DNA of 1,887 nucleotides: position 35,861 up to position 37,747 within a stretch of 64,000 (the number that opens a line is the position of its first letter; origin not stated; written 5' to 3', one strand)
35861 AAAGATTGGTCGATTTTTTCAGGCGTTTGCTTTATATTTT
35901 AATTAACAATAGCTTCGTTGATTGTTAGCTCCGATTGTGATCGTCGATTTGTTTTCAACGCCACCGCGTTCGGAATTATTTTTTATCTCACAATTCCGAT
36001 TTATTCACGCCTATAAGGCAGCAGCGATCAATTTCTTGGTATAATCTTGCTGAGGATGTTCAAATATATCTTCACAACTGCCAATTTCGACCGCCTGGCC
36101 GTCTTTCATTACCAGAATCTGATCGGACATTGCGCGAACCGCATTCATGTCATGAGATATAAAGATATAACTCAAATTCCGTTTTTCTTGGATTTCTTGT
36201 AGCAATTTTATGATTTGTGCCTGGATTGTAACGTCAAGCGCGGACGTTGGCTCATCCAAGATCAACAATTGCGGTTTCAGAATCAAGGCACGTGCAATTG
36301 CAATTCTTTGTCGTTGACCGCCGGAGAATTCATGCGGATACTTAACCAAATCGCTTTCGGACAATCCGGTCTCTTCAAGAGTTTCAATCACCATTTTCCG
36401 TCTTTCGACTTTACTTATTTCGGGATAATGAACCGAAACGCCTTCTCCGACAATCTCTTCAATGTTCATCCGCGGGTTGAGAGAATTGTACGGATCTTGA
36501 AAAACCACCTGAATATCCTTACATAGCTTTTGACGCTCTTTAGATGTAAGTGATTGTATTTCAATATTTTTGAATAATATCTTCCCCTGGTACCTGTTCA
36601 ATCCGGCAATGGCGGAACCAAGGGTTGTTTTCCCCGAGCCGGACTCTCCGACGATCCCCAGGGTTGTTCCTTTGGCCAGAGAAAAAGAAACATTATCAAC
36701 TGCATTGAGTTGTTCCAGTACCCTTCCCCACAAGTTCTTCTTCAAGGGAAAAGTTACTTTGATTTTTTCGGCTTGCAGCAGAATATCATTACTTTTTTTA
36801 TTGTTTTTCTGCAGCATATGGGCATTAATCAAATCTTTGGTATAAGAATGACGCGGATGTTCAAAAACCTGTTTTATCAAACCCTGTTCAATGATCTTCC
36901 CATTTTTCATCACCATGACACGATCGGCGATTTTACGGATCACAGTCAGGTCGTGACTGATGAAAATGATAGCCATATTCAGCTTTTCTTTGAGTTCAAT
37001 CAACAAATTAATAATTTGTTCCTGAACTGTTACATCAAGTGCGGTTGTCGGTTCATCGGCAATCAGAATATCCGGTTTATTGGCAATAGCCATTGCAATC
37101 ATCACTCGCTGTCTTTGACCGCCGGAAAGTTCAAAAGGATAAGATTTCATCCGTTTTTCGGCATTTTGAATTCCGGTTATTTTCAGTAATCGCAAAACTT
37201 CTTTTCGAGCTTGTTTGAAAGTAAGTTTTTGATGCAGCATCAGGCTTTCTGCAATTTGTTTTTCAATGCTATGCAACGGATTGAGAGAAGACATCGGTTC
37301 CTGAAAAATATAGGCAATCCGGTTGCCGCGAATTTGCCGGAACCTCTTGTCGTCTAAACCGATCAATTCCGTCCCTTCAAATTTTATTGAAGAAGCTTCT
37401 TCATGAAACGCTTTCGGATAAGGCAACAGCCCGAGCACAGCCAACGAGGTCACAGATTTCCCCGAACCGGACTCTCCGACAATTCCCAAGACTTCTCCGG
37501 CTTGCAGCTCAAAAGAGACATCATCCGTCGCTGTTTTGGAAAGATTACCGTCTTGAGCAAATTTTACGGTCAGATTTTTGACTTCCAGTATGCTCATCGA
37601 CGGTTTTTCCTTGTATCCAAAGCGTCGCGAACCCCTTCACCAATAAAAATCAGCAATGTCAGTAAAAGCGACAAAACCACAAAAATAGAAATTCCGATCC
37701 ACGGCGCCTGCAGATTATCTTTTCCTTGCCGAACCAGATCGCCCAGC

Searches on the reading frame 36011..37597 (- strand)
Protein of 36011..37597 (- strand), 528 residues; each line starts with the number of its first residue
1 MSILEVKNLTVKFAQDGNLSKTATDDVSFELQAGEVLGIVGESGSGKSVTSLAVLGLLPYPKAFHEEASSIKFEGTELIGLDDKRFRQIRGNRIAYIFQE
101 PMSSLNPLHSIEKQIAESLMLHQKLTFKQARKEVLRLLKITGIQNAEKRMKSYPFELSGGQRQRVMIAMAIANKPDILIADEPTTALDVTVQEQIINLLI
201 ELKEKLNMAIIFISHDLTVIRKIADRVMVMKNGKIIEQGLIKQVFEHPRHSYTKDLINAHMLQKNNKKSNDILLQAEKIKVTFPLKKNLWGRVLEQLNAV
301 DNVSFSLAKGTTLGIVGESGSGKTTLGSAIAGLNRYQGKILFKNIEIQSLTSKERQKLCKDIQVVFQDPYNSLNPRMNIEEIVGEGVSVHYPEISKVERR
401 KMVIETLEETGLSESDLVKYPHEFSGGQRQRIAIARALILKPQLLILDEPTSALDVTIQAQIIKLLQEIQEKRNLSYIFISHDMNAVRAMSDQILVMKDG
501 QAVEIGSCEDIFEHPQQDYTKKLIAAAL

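Call 14: find_encoding_contigs(protein=window:36011-37597:-, flank=10000, max_places=10)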
Protein window:36011-37597:- (528 aa): 12 contigs read that carry it; 3 places shown.
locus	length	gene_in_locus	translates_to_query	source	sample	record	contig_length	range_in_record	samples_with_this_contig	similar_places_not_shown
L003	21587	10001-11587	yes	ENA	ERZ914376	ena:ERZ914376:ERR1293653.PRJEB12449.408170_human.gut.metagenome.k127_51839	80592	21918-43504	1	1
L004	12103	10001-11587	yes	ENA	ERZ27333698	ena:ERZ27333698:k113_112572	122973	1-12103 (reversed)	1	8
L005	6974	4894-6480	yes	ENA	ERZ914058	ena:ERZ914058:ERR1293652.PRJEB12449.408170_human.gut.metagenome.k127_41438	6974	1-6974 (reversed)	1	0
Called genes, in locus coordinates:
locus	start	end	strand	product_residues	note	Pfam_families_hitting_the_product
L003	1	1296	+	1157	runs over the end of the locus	PF17757:UvrB_inter, PF02559:CarD_TRCF_RID, PF00270:DEAD, PF04851:ResIII (weak), PF00271:Helicase_C, PF22590:Cas3-like_C_2 (weak), PF03461:TRCF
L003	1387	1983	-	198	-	PF02643:DUF192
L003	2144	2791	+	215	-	PF00691:OmpA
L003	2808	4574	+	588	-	PF01368:DHH, PF02272:DHHA1, PF17768:RecJ_OB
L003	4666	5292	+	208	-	PF04367:DUF502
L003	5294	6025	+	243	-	PF08795:DUF1796 (weak)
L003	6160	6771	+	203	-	PF00163:Ribosomal_S4, PF01479:S4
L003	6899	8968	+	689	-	-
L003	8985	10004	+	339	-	PF12911:OppC_N, PF00528:BPD_transp_1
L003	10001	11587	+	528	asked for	PF00005:ABC_tran, PF02463:SMC_N (weak), PF13401:AAA_22 (faint), PF08352:oligo_HPY (faint), PF02463:SMC_N, PF00005:ABC_tran, PF13304:AAA_21 (weak)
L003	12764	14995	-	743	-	PF00521:DNA_topoisoIV, PF03989:DNA_gyraseA_C (weak)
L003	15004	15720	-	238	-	PF11967:RecO_N, PF02565:RecO_C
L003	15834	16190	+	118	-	-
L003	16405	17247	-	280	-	PF00793:DAHP_synth_1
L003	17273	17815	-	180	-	PF07017:PagP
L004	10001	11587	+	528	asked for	PF00005:ABC_tran, PF02463:SMC_N (weak), PF13401:AAA_22 (faint), PF08352:oligo_HPY (faint), PF02463:SMC_N, PF00005:ABC_tran, PF13304:AAA_21 (weak)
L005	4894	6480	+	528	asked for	PF00005:ABC_tran, PF02463:SMC_N (weak), PF13401:AAA_22 (faint), PF08352:oligo_HPY (faint), PF02463:SMC_N, PF00005:ABC_tran, PF13304:AAA_21 (weak)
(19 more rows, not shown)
